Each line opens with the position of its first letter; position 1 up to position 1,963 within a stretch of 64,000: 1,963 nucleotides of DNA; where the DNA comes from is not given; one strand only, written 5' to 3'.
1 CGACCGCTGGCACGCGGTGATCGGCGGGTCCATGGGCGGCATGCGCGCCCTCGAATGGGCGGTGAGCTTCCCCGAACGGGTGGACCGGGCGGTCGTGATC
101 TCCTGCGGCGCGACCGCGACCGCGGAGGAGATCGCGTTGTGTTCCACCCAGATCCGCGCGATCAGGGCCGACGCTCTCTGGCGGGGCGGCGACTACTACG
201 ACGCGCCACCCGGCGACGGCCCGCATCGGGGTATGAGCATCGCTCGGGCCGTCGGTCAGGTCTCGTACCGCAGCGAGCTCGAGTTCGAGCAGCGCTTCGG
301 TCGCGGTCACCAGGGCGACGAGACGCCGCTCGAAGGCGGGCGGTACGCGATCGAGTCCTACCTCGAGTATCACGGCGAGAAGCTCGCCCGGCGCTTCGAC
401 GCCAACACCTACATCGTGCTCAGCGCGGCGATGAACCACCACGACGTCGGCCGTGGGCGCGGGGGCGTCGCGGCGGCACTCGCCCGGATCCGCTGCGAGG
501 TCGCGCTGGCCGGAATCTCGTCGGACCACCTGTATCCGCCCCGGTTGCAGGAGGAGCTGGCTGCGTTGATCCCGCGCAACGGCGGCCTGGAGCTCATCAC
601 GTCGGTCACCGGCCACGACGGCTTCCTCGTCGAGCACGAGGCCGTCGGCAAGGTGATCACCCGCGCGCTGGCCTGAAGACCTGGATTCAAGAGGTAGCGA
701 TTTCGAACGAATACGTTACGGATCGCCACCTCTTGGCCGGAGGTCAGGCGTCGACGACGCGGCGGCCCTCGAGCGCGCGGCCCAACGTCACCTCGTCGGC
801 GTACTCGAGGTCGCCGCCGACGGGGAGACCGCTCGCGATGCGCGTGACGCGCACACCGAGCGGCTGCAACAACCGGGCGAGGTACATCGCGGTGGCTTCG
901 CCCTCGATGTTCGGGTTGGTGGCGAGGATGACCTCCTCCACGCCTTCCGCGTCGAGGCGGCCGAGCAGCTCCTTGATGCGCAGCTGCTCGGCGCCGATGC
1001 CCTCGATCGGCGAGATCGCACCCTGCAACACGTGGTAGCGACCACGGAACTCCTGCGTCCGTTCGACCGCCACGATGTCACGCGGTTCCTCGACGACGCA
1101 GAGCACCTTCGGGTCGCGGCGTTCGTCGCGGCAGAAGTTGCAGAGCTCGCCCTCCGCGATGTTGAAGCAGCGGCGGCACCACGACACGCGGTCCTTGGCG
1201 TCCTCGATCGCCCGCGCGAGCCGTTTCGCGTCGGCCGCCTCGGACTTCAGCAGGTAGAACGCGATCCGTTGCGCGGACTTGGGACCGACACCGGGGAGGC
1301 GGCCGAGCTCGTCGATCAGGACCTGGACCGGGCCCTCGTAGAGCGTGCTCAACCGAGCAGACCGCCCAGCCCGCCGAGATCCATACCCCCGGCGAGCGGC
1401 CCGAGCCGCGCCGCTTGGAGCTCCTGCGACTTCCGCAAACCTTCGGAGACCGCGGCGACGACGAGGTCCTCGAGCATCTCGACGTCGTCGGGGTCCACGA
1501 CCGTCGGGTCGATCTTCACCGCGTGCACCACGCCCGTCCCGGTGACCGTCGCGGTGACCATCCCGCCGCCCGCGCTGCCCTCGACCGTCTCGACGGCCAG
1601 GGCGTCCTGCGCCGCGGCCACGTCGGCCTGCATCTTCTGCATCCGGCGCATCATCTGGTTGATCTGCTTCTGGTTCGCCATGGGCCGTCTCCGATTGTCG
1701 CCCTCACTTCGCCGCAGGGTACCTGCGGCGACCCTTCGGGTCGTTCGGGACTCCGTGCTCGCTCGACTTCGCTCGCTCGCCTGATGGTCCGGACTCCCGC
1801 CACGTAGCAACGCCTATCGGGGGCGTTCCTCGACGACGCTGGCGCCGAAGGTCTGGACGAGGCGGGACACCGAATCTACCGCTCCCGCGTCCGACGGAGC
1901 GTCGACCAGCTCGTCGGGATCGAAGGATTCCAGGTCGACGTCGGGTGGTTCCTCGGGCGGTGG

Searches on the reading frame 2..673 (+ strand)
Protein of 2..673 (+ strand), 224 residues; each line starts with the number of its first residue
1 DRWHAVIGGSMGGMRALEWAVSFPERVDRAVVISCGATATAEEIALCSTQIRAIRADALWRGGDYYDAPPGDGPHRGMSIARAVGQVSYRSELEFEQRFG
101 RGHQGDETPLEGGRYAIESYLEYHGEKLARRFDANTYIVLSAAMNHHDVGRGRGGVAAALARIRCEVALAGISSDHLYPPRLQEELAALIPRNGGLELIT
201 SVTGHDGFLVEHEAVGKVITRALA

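Call 15: search_protein_families(library=pfam, proteins=[window:2-673:+], max_evalue=0.0001)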
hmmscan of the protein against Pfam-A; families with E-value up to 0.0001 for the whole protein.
window:2-673:+ (224 aa): 1 family
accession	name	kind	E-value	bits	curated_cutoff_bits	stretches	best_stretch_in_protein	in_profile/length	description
PF00561.26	Abhydrolase_1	-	1.4e-09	38.4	25.8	1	2-210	70-243/245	alpha/beta hydrolase fold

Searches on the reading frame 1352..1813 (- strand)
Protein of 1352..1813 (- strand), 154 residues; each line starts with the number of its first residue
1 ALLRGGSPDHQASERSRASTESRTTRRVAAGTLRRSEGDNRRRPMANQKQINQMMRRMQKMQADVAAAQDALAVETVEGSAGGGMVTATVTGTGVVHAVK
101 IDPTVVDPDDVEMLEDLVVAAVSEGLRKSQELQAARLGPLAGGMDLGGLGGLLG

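Call 15: search_protein_families(library=pfam, proteins=[window:1352-1813:-], max_evalue=0.0001)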
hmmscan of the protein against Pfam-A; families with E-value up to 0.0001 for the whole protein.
window:1352-1813:- (154 aa): 1 family
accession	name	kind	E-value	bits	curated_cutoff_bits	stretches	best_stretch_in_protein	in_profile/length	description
PF02575.21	YbaB_DNA_bd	-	5.1e-31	107.1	25.5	1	55-144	1-90/91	YbaB/EbfC DNA-binding family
